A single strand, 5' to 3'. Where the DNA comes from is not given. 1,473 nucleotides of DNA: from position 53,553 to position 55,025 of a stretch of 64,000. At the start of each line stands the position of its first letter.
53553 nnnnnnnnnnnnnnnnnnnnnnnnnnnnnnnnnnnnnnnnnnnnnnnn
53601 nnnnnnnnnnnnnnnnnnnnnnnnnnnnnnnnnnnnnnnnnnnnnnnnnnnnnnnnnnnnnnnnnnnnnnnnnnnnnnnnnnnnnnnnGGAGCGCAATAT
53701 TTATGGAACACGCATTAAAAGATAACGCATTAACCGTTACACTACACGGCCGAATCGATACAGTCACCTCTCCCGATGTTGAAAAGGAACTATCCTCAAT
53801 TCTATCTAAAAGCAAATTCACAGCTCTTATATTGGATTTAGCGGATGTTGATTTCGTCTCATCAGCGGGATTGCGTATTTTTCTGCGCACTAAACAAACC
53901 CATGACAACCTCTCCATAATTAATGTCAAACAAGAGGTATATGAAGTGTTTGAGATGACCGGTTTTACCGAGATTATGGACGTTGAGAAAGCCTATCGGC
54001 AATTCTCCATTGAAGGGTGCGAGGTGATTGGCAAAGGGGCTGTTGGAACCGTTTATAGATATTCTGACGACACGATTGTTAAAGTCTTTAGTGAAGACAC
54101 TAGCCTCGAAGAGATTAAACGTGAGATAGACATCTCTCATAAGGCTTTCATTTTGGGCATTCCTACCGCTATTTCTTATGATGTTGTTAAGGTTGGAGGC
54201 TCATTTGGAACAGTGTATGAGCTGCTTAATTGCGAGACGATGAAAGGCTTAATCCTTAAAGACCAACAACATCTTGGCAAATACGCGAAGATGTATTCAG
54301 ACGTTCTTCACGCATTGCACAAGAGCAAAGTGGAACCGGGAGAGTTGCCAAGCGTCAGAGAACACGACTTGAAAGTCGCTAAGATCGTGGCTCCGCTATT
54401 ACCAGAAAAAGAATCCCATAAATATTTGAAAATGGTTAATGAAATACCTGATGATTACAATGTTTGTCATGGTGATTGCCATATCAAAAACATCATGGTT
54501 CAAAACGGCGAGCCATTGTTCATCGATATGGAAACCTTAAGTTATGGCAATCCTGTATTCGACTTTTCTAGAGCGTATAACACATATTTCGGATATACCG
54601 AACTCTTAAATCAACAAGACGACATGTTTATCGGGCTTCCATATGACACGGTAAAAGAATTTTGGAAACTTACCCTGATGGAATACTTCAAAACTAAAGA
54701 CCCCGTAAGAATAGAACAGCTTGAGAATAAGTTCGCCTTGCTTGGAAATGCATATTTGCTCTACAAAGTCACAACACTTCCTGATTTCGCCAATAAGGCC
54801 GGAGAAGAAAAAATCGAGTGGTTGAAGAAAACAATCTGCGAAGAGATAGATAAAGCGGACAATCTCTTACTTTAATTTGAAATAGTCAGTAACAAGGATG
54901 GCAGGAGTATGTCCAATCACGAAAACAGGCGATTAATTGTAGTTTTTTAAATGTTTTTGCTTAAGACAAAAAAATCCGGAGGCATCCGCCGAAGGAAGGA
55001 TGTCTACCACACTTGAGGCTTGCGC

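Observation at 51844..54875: Sigma-less partner-switching pair: phosphatase and kinase fused in one membrane protein, STAS fused to an APH/choline-kinase-like output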

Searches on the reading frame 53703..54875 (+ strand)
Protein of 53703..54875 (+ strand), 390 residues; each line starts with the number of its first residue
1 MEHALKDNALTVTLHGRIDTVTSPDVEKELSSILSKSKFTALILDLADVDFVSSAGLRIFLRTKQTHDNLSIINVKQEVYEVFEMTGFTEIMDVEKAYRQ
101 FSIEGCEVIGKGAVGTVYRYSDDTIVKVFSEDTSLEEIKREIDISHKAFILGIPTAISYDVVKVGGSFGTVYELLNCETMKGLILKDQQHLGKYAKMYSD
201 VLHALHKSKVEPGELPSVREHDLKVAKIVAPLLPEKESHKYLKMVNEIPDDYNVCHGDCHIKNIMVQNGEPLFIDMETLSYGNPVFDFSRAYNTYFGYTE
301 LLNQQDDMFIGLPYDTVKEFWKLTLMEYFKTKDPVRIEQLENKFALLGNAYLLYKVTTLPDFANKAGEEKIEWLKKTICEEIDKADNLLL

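Call 3: search_protein_families(library=pfam, proteins=[window:53703-54875:+], max_evalue=0.1)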
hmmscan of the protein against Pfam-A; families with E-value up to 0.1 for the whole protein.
window:53703-54875:+ (390 aa): 9 families
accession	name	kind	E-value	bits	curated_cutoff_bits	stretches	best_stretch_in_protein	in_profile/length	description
PF01740.26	STAS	-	6.6e-15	55.2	22.6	1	6-96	7-101/106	STAS domain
PF01636.29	APH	-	1.1e-14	55.2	23.2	1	107-297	3-214/239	Phosphotransferase enzyme family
PF02958.26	EcKL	-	2.4e-06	27.6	22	1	238-307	200-276/294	Ecdysteroid kinase-like family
PF13466.11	STAS_2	-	3.6e-05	24.3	29.2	1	12-88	1-79/80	STAS domain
PF01633.27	Choline_kinase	-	0.0003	20.7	29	1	202-295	121-207/300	Choline/ethanolamine kinase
PF13575.12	DUF4135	-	0.011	15.4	29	1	257-280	151-174/378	Domain of unknown function (DUF4135)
PF09675.16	Chlamy_scaf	-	0.057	14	25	0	258-320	29-90/134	Chlamydia-phage Chp2 scaffold (Chlamy_scaf)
PF19974.5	TCAD9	-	0.065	12.8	40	0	253-289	298-335/429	Ternary complex associated domain 9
PF06293.20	Kdo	-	0.081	12.8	21.3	0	251-277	136-167/207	Lipopolysaccharide kinase (Kdo/WaaP) family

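Call 4: search_protein_families(library=ncbifam, proteins=[window:53703-54875:+], max_evalue=0.1)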
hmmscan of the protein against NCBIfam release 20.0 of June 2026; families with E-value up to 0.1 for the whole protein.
window:53703-54875:+ (390 aa): 13 families
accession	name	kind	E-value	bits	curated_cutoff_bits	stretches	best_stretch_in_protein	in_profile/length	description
TIGR02172.1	Fb_sc_TIGR02172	paralog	2.7e-31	109.2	228.2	1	107-323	7-221/226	TIGR02172 family protein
TIGR00377.1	ant_ant_sig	superfamily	1.6e-17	63.3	53.45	1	6-97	10-105/108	anti-sigma factor antagonist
TIGR02886.1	spore_II_AA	equivalog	1.8e-13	50.4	114.75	1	2-97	2-101/106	anti-sigma F factor antagonist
TIGR02906.1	spore_CotS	subfamily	4e-05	22.7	172.7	1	237-290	173-226/314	CotS family spore coat protein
NF047741.1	antiphage_MADS6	equivalog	0.00022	19.9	460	1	99-206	495-605/612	methylation-associated defense system protein kinase MAD6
NF008738.0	PRK11768.1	equivalog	0.0011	18.4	194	1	252-288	197-232/327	serine/threonine protein kinase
NF041316.1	NleH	equivalog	0.0037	16.8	450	1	106-151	146-193/304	type III secretion system effector kinase NleH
TIGR03724.2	arch_bud32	equivalog_domain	0.0064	16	125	0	252-276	104-128/193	KEOPS complex kinase/ATPase Bud32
NF053880.1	SprCtKinCotIBac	equivalog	0.0079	15.2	550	1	238-306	191-260/328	spore coat kinase CotI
NF033068.1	APH_3p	equivalog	0.0095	15.5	205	1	242-277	163-201/255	APH(3') family aminoglycoside O-phosphotransferase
TIGR03897.1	lanti_2_LanM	subfamily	0.019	12.8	304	1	257-280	242-265/932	type 2 lanthipeptide synthetase LanM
NF012171.0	APH_6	equivalog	0.027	13.7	325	1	197-292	96-196/270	APH(6)-I family aminoglycoside O-phosphotransferase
TIGR01767.2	MTRK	equivalog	0.05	12.7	275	0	255-328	229-307/401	S-methyl-5-thioribose kinase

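Call 6: find_homologous_proteins(query=window:53703-54875:+)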
Query window:53703-54875:+ (390 aa): 5598 proteins with E <= 0.001 among 8000 candidates; the best 120 are listed.
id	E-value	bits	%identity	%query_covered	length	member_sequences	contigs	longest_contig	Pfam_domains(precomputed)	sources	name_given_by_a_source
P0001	2.3e-236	802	91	100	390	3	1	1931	PF01740.27,PF02958.27,PF01636.30,PF13466.13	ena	-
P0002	4.0e-236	801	91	100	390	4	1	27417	PF01740.27,PF02958.27,PF01636.30,PF13466.13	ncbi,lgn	-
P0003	4.0e-169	581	67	100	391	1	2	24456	PF01740.27,PF02958.27,PF01636.30,PF13466.13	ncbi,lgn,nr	ncbi:MAG: anti-sigma factor antagonist [Bacilli bacterium]|nr:anti-sigma factor antagonist [Bacilli 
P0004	1.4e-106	375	44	100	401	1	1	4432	PF01740.27,PF01636.30,PF13466.13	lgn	-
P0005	6.7e-105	369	43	98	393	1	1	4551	PF01740.27,PF01636.30,PF13466.13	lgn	-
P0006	1.0e-104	369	43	97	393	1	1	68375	PF01740.27,PF01636.30,PF13466.13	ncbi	-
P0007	4.1e-104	367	44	98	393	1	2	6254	PF01740.27,PF01636.30,PF13466.13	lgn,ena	-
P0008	7.2e-104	366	44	100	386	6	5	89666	PF01740.27,PF01636.30,PF13466.13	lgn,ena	-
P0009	9.8e-104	366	44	99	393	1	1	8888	PF01740.27,PF01636.30,PF13466.13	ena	-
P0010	2.9e-103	364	43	98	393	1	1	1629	PF01740.27,PF01636.30,PF13466.13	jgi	-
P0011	3.0e-103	364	44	100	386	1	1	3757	PF01740.27,PF01636.30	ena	-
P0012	4.4e-103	363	41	99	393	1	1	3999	PF01740.27,PF01636.30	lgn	-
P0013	5.5e-103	363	42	99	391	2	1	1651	PF01740.27,PF01636.30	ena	-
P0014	6.6e-103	363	45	99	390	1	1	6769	PF01740.27,PF01633.27,PF01636.30,PF13466.13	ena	-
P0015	7.2e-103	363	45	99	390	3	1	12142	PF01740.27,PF01633.27,PF01636.30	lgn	-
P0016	8.6e-103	363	45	97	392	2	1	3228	PF01740.27,PF01636.30,PF13466.13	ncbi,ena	-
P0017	1.8e-102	361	45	98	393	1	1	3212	PF01740.27,PF01636.30,PF13466.13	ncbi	-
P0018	1.9e-102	361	44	95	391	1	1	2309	PF01740.27,PF01633.27,PF01636.30,PF13466.13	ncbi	-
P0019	5.1e-102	360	45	98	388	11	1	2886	PF01740.27,PF01636.30,PF13466.13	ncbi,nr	ncbi:MAG: phosphotransferase [Clostridia bacterium]|nr:phosphotransferase [Clostridia bacterium]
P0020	8.5e-102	359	45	98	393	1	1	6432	PF01740.27,PF01636.30,PF13466.13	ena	-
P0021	1.2e-101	359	45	98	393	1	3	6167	PF01740.27,PF01636.30,PF13466.13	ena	-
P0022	1.2e-101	359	45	98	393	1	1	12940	PF01740.27,PF01636.30,PF13466.13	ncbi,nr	ncbi:MAG: anti-sigma factor antagonist [Clostridiales bacterium]|nr:anti-sigma factor antagonist [Cl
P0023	1.2e-101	359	45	98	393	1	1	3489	PF01740.27,PF01636.30,PF13466.13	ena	-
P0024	1.9e-101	358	45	98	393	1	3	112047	PF01740.27,PF01636.30,PF13466.13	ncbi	-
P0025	1.9e-101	358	44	100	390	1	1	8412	PF01740.27,PF01633.27,PF01636.30,PF13466.13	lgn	-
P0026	2.1e-101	358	45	98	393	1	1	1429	PF01740.27,PF01636.30,PF13466.13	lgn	-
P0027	2.3e-101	358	45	98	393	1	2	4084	PF01740.27,PF01636.30,PF13466.13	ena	-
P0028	2.5e-101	358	44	98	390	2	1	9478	PF01740.27,PF01636.30,PF13466.13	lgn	-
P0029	3.1e-101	357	43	99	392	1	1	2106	PF01740.27,PF01636.30,PF13466.13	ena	-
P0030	3.2e-101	357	45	98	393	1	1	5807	PF01740.27,PF01636.30,PF13466.13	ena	-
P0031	3.4e-101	357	43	99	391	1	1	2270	PF01740.27,PF01636.30,PF13466.13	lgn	-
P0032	3.6e-101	357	44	97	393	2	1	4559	PF01740.27,PF01636.30,PF13466.13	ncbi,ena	-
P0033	3.9e-101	357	45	98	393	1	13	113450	PF01740.27,PF01636.30,PF13466.13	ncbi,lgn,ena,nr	ncbi:MAG: anti-sigma factor antagonist [Firmicutes bacterium]|nr:anti-sigma factor antagonist [Bacil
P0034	4.1e-101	357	45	98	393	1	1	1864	PF01740.27,PF01636.30,PF13466.13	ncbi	-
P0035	4.3e-101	357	45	98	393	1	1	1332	PF01740.27,PF01636.30,PF13466.13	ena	-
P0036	4.7e-101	357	43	100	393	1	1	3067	PF01740.27,PF01636.30,PF13466.13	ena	-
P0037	4.9e-101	357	45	97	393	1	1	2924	PF01740.27,PF01636.30,PF13466.13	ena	-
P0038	4.9e-101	357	45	97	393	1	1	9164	PF01740.27,PF01636.30,PF13466.13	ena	-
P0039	5.1e-101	357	45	97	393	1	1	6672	PF01740.27,PF01636.30,PF13466.13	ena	-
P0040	6.3e-101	356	41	99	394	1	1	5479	PF01740.27,PF01636.30,PF13466.13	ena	-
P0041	6.6e-101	356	44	98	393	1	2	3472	PF01740.27,PF01636.30,PF13466.13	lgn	-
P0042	6.6e-101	356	44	98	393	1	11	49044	PF01740.27,PF01636.30,PF13466.13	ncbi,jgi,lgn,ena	-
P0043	6.7e-101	356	44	98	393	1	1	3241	PF01740.27,PF01636.30,PF13466.13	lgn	-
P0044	8.0e-101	356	45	100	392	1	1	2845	PF01740.27,PF01636.30,PF13466.13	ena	-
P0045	8.9e-101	356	43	98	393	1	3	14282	PF01740.27,PF01636.30,PF13466.13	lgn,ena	-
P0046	9.1e-101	356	44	98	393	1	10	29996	PF01740.27,PF01636.30,PF13466.13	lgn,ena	-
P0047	9.4e-101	356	44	98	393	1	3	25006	PF01740.27,PF01636.30,PF13466.13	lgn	-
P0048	1.0e-100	356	45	98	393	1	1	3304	PF01740.27,PF01636.30,PF13466.13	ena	-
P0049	1.0e-100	356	45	98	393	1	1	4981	PF01740.27,PF01636.30,PF13466.13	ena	-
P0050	1.1e-100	356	44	97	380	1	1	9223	PF01740.27,PF01636.30,PF13466.13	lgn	-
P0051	1.3e-100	355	44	98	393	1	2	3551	PF01740.27,PF01636.30,PF13466.13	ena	-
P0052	1.3e-100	355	43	98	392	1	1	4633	PF01740.27,PF01636.30,PF13466.13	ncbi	-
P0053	1.4e-100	355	45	98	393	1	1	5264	PF01740.27,PF01636.30,PF13466.13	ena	-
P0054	1.5e-100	355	43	99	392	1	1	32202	PF01740.27,PF01636.30,PF13466.13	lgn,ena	-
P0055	1.5e-100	355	45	100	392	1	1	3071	PF01740.27,PF01636.30,PF13466.13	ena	-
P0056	1.7e-100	355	44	98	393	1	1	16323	PF01740.27,PF01636.30,PF13466.13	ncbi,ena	-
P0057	2.1e-100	355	42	99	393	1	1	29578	PF01740.27,PF01636.30,PF13466.13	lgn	-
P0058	2.4e-100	354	43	99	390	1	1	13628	PF01740.27,PF01636.30,PF13466.13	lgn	-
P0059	2.5e-100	354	44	98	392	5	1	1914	PF01740.27,PF01636.30,PF13466.13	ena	-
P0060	2.6e-100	354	44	97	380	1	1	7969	PF01740.27,PF01636.30,PF13466.13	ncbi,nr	ncbi:MAG: phosphotransferase [Clostridia bacterium]|nr:phosphotransferase [Clostridia bacterium]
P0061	2.9e-100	354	44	97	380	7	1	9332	PF01740.27,PF01636.30,PF13466.13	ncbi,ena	-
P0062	3.5e-100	354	43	98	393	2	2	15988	PF01740.27,PF01636.30,PF13466.13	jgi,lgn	-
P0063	3.5e-100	354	44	99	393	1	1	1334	PF01740.27,PF01636.30,PF13466.13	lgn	-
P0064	3.5e-100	354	44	97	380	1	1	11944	PF01740.27,PF01636.30,PF13466.13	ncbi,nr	ncbi:MAG: phosphotransferase [Clostridia bacterium]|nr:phosphotransferase [Clostridia bacterium]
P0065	3.6e-100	354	40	100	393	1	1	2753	PF01740.27,PF01636.30,PF13466.13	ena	-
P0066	3.6e-100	354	43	99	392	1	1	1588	PF01740.27,PF01636.30,PF13466.13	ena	-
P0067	4.0e-100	354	44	97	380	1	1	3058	PF01740.27,PF01636.30,PF13466.13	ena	-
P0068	4.3e-100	354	44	97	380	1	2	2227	PF01740.27,PF01636.30,PF13466.13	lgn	-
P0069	4.3e-100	354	41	98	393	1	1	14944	PF01740.27,PF01636.30,PF13466.13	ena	-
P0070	4.5e-100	354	44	100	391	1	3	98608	PF01740.27,PF01636.30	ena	-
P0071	4.8e-100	354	43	98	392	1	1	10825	PF01740.27,PF01636.30,PF13466.13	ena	-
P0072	4.9e-100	353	44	98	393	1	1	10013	PF01740.27,PF01636.30,PF13466.13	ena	-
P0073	5.0e-100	353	42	98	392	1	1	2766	PF01740.27,PF01636.30,PF13466.13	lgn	-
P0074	5.3e-100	353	42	100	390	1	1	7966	PF01740.27,PF01636.30,PF13466.13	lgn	-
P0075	5.7e-100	353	44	98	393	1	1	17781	PF01740.27,PF01636.30,PF13466.13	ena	-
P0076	6.1e-100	353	43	99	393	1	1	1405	PF01740.27,PF01636.30,PF13466.13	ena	-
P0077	6.5e-100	353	43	98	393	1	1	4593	PF01740.27,PF01636.30,PF13466.13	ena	-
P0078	6.6e-100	353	43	98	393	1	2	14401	PF01740.27,PF01636.30,PF13466.13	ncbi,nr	ncbi:MAG: anti-sigma factor antagonist [Clostridia bacterium]|nr:anti-sigma factor antagonist [Clost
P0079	7.7e-100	353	44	98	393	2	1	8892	PF01740.27,PF01636.30,PF13466.13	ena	-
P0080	8.0e-100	353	42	99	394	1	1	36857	PF01740.27,PF01636.30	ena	-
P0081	8.8e-100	353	41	98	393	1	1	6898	PF01740.27,PF01636.30,PF13466.13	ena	-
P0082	8.8e-100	353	44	100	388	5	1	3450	PF01740.27,PF01636.30,PF13466.13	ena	-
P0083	9.0e-100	353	43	98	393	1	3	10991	PF01740.27,PF01636.30,PF13466.13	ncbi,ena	-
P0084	9.1e-100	353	43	98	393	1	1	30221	PF01740.27,PF01636.30,PF13466.13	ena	-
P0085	9.8e-100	352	44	98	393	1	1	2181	PF01740.27,PF01636.30,PF13466.13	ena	-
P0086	9.9e-100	352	42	99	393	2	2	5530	PF01740.27,PF01636.30,PF13466.13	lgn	-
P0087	1.1e-99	352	42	98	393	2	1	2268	PF01740.27,PF01636.30,PF13466.13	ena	-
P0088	1.2e-99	352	44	98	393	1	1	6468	PF01740.27,PF01636.30,PF13466.13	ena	-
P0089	1.2e-99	352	41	100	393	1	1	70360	PF01740.27,PF01636.30,PF13466.13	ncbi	-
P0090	1.3e-99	352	42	99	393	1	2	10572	PF01740.27,PF01636.30,PF13466.13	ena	-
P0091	1.3e-99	352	42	98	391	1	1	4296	PF01740.27,PF01636.30,PF13466.13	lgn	-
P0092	1.3e-99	352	43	100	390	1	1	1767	PF01740.27,PF01636.30,PF13466.13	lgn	-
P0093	1.3e-99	352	43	98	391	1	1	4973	PF01740.27,PF01636.30,PF13466.13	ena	-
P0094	1.5e-99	352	42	99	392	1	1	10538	PF01740.27,PF01636.30,PF13466.13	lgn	-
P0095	1.6e-99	352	42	99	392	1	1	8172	PF01740.27,PF01636.30,PF13466.13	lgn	-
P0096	1.8e-99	352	44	98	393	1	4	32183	PF01740.27,PF01636.30,PF13466.13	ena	-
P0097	1.8e-99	352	43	99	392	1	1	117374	PF01740.27,PF01636.30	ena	-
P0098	1.8e-99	352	41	98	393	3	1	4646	PF01740.27,PF01636.30,PF13466.13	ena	-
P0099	2.0e-99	351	43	99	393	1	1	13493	PF01740.27,PF01636.30,PF13466.13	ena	-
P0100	2.3e-99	351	43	99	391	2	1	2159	PF01740.27,PF01636.30,PF13466.13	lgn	-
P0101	2.3e-99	351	44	98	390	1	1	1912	PF01740.27,PF01636.30,PF13466.13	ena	-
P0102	2.5e-99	351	43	98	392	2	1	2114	PF01740.27,PF01636.30,PF13466.13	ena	-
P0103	2.5e-99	351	45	89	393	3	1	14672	PF01740.27,PF01636.30,PF13466.13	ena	-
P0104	2.5e-99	351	44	98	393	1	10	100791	PF01740.27,PF01636.30,PF13466.13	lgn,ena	-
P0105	2.6e-99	351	43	99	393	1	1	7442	PF01740.27,PF01636.30,PF13466.13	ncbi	-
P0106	2.6e-99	351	44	97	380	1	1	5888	PF01740.27,PF01636.30,PF13466.13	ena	-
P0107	2.9e-99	351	43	97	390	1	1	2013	PF01740.27,PF01636.30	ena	-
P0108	3.2e-99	351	41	99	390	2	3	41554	PF01740.27,PF01636.30,PF13466.13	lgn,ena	-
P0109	3.2e-99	351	42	99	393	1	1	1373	PF01740.27,PF01636.30,PF13466.13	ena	-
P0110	3.3e-99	351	41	99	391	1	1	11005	PF01740.27,PF01636.30,PF13466.13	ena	-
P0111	4.7e-99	350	44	98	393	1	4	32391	PF01740.27,PF01636.30,PF13466.13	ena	-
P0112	6.6e-99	350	44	99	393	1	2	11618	PF01740.27,PF01636.30,PF13466.13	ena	-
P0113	7.0e-99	350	42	99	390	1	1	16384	PF01740.27,PF01636.30,PF13466.13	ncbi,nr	ncbi:MAG: anti-sigma factor antagonist [Clostridiales bacterium]|nr:anti-sigma factor antagonist [Ca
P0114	7.5e-99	350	42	99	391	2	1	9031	PF01740.27,PF01636.30,PF13466.13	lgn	-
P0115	7.6e-99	350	43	100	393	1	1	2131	PF01740.27,PF01636.30,PF13466.13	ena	-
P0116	7.7e-99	350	43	99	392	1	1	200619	PF01740.27,PF01636.30,PF13466.13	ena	-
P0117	8.2e-99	349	43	99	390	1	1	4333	PF01740.27,PF01636.30,PF13466.13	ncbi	-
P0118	8.4e-99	349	44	98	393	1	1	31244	PF01740.27,PF01636.30,PF13466.13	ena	-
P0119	8.9e-99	349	42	99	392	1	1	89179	PF01740.27,PF01636.30,PF13466.13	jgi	-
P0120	9.7e-99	349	43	99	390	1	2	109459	PF01740.27,PF01636.30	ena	-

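Call 8: find_encoding_contigs(protein=P0116, flank=6000, max_places=2)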
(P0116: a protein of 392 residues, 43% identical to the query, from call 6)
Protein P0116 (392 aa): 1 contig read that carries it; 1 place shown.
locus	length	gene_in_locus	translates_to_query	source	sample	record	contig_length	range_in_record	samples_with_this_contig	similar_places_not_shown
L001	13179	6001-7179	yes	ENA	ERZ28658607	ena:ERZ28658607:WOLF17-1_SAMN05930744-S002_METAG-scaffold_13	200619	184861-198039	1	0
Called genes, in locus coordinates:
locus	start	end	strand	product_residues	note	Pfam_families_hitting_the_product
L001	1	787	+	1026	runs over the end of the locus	PF01935:DUF87, PF10412:TrwB_AAD_bind (faint)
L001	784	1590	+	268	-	PF20573:DUF6782 (weak)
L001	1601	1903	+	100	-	-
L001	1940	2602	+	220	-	PF14411:LHH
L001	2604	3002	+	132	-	PF14567:SUKH_5, PF09346:SMI1_KNR4, PF14568:SUKH_6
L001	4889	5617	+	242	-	PF03306:AAL_decarboxy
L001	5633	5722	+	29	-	-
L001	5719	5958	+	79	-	-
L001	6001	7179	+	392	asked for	PF01740:STAS, PF13466:STAS_2 (weak), PF01636:APH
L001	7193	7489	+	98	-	PF01740:STAS, PF13466:STAS_2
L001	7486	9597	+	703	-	-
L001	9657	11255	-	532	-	PF00375:SDF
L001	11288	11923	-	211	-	PF12710:HAD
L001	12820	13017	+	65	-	PF12728:HTH_17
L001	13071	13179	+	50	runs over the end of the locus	-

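Call 9: find_encoding_contigs(protein=P0003, flank=6000, max_places=2)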
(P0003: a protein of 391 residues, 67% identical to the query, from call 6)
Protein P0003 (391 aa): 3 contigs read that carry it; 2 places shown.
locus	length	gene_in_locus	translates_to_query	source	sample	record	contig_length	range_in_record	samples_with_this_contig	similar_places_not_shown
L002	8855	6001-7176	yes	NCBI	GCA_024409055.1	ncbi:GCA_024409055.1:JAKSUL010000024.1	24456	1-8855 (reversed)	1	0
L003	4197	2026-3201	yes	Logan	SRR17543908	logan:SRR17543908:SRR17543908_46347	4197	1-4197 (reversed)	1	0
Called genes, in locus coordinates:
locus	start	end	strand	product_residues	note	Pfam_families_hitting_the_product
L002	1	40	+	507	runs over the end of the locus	PF00005:ABC_tran, PF08402:TOBE_2 (weak)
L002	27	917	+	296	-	PF00528:BPD_transp_1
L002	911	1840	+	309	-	PF00528:BPD_transp_1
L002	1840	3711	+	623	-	PF01547:SBP_bac_1, PF13416:SBP_bac_8, PF13343:SBP_bac_6 (faint)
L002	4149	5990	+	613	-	PF07228:SpoIIE, PF13581:HATPase_c_2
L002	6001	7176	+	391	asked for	PF01740:STAS, PF13466:STAS_2 (weak), PF01636:APH, PF02958:EcKL (weak)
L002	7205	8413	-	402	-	PF00999:Na_H_Exchanger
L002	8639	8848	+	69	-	PF02604:PhdYeFM_antitox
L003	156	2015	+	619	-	PF07228:SpoIIE, PF13581:HATPase_c_2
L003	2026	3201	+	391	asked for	PF01740:STAS, PF13466:STAS_2 (weak), PF01636:APH, PF02958:EcKL (weak)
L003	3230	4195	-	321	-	?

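Call 10: search_protein_families(library=pfam, proteins=[L001:7486-9597:+, L001:7193-7489:+, L001:5719-5958:+], max_evalue=0.01)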
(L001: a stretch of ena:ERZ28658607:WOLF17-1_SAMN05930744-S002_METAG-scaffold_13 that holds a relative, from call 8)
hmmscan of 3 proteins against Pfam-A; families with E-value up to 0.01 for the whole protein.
L001:7486-9597:+ (703 aa): 2 families
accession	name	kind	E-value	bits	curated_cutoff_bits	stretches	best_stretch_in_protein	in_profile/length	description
PF07228.17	SpoIIE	-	4.9e-45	154.3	25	1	370-564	1-191/192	Stage II sporulation protein E (SpoIIE)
PF13581.12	HATPase_c_2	-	3.2e-23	82.6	27.4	1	576-700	2-127/127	Histidine kinase-like ATPase domain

L001:7193-7489:+ (98 aa): 2 families
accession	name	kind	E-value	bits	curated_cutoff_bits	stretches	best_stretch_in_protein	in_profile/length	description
PF01740.26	STAS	-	2e-15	56.9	22.6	1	4-95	3-97/106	STAS domain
PF13466.11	STAS_2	-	5.7e-10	39.7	29.2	1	14-91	1-79/80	STAS domain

L001:5719-5958:+ (79 aa): 2 families
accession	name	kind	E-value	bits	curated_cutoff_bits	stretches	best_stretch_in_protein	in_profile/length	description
PF23780.1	S-AdoMet_lyase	-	2.2e-05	24.8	28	1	20-73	39-93/133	S-Adenosylmethionine lyase family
PF12098.13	DUF3574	-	9.7e-05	22.6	25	1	12-73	38-103/103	Protein of unknown function (DUF3574)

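Call 11: find_encoding_contigs(protein=P0033, flank=6000, max_places=3)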
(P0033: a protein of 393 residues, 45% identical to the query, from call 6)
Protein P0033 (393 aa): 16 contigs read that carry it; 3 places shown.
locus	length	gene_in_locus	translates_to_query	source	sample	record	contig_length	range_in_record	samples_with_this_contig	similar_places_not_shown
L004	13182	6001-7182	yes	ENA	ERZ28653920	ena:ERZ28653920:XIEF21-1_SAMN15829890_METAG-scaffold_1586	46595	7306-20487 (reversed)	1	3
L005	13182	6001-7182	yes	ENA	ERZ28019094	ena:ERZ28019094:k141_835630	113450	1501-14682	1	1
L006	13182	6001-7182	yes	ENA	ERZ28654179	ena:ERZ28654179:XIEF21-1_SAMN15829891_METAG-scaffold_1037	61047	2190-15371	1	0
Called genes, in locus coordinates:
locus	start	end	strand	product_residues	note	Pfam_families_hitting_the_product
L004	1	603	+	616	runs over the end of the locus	PF13941:MutL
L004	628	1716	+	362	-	PF01168:Ala_racemase_N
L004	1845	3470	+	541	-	PF00375:SDF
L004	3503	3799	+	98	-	PF01740:STAS, PF13466:STAS_2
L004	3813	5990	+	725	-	PF07228:SpoIIE, PF13581:HATPase_c_2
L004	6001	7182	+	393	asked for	PF01740:STAS, PF13466:STAS_2, PF01636:APH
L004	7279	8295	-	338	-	PF12146:Hydrolase_4, PF12697:Abhydrolase_6 (weak)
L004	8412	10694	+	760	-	PF00999:Na_H_Exchanger, PF02080:TrkA_C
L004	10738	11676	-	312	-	PF00491:Arginase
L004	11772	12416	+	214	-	PF04199:Cyclase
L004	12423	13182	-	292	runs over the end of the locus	PF00126:HTH_1, PF03466:LysR_substrate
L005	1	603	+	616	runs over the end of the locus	PF13941:MutL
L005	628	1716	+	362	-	PF01168:Ala_racemase_N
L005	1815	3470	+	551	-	PF00375:SDF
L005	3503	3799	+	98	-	PF01740:STAS, PF13466:STAS_2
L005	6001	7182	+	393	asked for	PF01740:STAS, PF13466:STAS_2, PF01636:APH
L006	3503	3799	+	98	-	PF01740:STAS, PF13466:STAS_2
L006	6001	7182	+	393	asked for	PF01740:STAS, PF13466:STAS_2, PF01636:APH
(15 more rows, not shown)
